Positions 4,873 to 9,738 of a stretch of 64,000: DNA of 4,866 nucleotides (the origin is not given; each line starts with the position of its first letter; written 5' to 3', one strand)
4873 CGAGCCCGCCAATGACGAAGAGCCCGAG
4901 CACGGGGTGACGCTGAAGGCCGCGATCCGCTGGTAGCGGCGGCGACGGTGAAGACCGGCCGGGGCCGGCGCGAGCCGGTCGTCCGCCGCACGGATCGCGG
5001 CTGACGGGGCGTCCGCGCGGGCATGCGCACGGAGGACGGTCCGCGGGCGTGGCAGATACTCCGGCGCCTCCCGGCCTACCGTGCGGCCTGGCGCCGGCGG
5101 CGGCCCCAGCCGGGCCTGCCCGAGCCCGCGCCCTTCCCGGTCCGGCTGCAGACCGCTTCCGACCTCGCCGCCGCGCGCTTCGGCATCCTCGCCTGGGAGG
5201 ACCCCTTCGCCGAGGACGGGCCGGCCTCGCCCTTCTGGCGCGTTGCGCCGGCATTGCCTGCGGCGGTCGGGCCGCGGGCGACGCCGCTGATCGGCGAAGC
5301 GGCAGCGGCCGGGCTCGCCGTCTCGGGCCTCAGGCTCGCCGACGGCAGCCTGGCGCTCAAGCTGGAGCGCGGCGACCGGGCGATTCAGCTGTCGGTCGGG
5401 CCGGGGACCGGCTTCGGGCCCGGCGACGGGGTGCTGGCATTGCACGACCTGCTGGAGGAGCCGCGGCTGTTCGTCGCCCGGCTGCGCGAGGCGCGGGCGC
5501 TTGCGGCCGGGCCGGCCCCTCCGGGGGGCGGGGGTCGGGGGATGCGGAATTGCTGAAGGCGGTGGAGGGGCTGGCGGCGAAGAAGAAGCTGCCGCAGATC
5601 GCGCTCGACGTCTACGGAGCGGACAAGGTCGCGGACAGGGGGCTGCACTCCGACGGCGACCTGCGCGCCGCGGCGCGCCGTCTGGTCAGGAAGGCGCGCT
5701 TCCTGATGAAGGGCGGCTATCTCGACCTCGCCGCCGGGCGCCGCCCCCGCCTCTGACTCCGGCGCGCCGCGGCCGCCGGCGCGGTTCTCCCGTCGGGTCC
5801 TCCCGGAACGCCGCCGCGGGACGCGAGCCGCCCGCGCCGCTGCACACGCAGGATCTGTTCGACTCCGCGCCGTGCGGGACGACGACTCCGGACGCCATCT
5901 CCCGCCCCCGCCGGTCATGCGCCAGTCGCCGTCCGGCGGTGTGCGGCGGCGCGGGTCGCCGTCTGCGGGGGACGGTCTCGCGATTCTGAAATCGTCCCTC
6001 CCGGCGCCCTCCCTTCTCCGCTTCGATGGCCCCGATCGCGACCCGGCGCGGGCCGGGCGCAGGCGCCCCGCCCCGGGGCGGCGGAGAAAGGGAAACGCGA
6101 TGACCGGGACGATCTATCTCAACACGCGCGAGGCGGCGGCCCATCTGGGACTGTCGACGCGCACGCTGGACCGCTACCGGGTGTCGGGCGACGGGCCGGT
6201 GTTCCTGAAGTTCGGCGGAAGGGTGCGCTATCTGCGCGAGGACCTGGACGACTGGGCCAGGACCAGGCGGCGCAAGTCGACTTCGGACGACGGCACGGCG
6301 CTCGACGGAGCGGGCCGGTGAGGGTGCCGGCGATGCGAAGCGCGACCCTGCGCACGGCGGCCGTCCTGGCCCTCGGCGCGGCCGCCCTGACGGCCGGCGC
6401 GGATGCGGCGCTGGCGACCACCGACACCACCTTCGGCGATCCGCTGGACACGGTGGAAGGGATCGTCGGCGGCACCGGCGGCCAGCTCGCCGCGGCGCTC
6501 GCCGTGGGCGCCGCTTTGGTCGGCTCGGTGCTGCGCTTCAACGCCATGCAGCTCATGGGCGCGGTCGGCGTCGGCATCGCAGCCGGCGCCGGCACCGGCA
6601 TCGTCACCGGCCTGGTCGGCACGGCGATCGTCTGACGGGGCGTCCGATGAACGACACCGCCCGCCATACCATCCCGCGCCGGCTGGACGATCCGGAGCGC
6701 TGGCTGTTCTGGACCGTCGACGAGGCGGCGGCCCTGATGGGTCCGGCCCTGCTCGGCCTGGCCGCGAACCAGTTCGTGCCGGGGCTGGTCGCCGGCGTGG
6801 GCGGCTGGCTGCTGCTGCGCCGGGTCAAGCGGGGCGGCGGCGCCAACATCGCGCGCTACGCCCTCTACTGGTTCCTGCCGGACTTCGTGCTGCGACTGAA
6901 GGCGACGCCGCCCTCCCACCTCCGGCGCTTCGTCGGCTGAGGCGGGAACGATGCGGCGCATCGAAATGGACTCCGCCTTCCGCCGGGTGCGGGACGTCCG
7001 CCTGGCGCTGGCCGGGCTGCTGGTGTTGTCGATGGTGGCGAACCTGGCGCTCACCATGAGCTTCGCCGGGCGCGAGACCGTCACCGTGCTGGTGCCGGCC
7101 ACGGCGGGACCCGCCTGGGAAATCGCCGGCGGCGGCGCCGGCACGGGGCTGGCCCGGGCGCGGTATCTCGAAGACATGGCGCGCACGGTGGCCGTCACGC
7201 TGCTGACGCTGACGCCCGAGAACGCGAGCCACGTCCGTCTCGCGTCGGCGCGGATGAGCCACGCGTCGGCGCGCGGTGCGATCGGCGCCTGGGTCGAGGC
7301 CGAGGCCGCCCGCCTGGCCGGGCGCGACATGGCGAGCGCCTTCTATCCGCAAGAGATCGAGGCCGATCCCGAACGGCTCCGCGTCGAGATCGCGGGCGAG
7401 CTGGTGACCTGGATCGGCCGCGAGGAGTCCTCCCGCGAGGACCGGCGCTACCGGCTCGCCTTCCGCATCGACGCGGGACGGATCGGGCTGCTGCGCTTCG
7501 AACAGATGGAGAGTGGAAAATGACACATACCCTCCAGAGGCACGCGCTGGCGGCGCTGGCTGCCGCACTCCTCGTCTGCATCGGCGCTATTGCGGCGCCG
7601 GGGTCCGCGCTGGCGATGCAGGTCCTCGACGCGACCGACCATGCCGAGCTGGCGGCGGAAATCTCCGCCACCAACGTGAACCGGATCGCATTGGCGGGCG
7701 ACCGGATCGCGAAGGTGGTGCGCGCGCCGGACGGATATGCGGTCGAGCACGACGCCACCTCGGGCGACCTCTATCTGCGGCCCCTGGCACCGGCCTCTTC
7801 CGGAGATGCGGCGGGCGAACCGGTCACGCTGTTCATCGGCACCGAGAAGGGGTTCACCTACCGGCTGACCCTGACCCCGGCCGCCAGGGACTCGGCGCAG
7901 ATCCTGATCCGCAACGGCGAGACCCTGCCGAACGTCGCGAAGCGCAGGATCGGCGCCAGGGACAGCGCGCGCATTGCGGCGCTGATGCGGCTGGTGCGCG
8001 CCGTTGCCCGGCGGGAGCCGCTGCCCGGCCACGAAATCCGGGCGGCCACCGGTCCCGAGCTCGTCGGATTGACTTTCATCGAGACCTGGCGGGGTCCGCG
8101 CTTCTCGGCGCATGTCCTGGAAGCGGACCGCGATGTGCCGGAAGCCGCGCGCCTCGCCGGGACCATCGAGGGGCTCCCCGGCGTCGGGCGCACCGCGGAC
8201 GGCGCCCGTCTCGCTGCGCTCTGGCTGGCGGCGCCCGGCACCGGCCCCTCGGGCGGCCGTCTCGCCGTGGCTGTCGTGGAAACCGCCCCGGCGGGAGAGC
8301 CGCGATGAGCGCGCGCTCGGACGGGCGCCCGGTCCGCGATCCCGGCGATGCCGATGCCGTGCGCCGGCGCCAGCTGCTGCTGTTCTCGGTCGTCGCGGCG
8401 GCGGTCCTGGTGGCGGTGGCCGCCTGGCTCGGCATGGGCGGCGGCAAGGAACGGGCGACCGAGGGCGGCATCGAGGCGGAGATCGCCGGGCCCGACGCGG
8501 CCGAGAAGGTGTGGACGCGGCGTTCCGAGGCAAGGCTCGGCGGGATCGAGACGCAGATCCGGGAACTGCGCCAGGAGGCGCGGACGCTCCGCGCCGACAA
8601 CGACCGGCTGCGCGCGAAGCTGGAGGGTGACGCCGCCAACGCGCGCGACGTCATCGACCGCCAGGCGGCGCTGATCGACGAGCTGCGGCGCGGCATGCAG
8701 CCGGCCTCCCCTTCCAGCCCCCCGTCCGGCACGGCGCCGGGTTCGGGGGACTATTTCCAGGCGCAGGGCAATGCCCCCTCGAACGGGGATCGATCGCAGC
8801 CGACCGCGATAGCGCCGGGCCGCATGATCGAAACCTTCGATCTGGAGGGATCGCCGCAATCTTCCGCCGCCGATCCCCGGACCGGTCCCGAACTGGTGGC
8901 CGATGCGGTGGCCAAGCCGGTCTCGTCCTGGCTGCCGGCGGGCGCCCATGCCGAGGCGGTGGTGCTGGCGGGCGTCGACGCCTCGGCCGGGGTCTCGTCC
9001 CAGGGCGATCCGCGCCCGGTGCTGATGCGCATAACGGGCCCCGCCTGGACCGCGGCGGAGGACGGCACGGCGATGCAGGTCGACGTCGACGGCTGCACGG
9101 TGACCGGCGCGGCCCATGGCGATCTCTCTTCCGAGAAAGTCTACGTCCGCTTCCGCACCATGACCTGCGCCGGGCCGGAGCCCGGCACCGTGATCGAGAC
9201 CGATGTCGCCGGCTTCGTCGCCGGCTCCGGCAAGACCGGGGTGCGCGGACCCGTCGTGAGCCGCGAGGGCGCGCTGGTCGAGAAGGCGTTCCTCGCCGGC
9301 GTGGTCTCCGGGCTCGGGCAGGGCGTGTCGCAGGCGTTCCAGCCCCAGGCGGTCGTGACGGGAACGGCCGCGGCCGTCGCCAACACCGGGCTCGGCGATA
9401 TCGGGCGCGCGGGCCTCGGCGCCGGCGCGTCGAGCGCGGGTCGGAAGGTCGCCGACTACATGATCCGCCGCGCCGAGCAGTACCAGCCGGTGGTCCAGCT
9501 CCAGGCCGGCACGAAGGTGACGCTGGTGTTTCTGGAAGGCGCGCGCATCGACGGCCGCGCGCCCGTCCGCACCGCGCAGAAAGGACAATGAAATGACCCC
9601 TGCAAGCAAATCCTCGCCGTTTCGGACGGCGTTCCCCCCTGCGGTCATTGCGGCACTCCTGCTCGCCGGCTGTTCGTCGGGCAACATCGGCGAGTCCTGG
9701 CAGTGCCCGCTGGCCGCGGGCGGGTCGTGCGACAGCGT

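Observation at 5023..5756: Candidate -1 programmed ribosomal frameshift fusing DUF6499-like and DUF2285-like ORFs at a poly-G tract (FseA-like ICE master activator)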

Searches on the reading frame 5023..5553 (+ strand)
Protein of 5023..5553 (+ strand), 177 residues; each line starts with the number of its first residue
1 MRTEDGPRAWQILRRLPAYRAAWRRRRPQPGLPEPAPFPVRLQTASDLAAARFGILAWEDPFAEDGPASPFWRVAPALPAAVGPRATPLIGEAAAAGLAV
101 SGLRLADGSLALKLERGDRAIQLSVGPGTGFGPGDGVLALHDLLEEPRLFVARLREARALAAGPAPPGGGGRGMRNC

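Call 4: search_protein_families(library=pfam, proteins=[window:5023-5553:+], max_evalue=1)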
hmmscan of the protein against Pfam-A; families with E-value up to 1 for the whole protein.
seq(177 aa): 1 family
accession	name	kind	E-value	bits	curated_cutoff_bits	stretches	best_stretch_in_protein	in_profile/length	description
PF20109.4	Trans_reg_dom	-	0.044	14.6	23.8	1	9-28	20-39/60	Proteobacterial transcriptional regulator-like domain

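Call 5: search_protein_families(library=ncbifam, proteins=[window:5023-5553:+], max_evalue=1)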
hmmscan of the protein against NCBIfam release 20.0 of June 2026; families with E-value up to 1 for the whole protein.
seq(177 aa): 0 families

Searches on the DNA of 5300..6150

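Call 60: search_rna_families(source=window, start=5300, end=6150, threshold=evalue, max_evalue=1)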
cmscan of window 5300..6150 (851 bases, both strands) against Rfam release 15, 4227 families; matches with E-value up to 1: 0.
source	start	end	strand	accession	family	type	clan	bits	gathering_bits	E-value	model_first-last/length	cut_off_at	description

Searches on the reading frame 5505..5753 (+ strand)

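Call 4: search_protein_families(library=pfam, proteins=[window:5505-5753:+], max_evalue=1)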
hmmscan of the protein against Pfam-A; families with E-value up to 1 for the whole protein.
seq(83 aa): 1 family
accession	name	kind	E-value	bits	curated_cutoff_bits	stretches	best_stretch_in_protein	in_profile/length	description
PF10074.15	RovC_DNA-bd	-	1.8e-09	38.6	26.4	1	15-76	46-106/107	T6SS, Transcription factor, DNA binding domain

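Call 5: search_protein_families(library=ncbifam, proteins=[window:5505-5753:+], max_evalue=1)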
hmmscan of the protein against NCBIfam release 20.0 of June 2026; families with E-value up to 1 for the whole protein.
seq(83 aa): 0 families

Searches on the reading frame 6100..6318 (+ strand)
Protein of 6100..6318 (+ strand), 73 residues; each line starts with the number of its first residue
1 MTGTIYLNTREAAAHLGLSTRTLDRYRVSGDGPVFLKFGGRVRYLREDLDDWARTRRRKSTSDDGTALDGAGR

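Call 44: search_protein_families(library=pfam, proteins=[window:6100-6318:+], max_evalue=0.01)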
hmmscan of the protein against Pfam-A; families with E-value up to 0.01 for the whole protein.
window:6100-6318:+ (73 aa): 1 family
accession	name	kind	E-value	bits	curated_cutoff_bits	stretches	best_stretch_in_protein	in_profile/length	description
PF12728.13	HTH_17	-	9.5e-12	45.4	27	1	6-57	1-51/51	Helix-turn-helix domain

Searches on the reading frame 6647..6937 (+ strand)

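Call 44: search_protein_families(library=pfam, proteins=[window:6647-6937:+], max_evalue=0.01)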
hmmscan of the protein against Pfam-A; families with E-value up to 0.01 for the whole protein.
window:6647-6937:+ (97 aa): 1 family
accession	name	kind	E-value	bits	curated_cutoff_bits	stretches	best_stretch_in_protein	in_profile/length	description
PF07178.16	TraL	-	5e-30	104.1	24.4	1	8-96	2-90/90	TraL protein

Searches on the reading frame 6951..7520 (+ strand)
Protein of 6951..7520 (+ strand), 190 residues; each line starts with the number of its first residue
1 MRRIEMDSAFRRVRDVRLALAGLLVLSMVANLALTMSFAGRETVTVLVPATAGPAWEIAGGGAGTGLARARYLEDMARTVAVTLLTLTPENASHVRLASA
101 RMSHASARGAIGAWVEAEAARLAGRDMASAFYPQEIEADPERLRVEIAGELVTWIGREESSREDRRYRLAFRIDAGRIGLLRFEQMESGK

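Call 44: search_protein_families(library=pfam, proteins=[window:6951-7520:+], max_evalue=0.01)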
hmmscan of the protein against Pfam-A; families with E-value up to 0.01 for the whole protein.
window:6951-7520:+ (190 aa): 1 family
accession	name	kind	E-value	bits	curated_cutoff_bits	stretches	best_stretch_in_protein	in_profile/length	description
PF05309.16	TraE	-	1.8e-32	112.7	24.8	1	12-185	12-182/182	TraE protein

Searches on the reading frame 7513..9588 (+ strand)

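Call 44: search_protein_families(library=pfam, proteins=[window:7513-9588:+], max_evalue=0.01)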
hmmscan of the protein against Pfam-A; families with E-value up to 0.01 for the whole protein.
window:7513-9588:+ (692 aa): 1 family
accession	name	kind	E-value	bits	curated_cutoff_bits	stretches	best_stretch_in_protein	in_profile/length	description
PF03743.19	TrbI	-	3.9e-27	95.8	35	1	474-676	2-185/188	Bacterial conjugation TrbI-like protein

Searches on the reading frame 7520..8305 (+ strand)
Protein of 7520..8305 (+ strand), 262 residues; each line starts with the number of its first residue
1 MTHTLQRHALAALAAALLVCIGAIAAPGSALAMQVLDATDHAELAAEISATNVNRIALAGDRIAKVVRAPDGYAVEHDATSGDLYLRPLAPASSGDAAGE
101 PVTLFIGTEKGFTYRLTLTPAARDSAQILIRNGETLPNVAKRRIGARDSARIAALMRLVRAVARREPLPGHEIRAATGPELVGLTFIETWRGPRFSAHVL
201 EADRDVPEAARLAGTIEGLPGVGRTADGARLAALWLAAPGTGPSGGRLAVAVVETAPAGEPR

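Call 44: search_protein_families(library=pfam, proteins=[window:7520-8305:+], max_evalue=0.01)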
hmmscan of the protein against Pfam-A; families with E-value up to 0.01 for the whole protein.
window:7520-8305:+ (262 aa): 1 family
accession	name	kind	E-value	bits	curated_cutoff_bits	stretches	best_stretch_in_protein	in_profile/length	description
PF06586.17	TraK_N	-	8.5e-18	65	24.8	1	38-132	2-94/100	TraK N-terminal domain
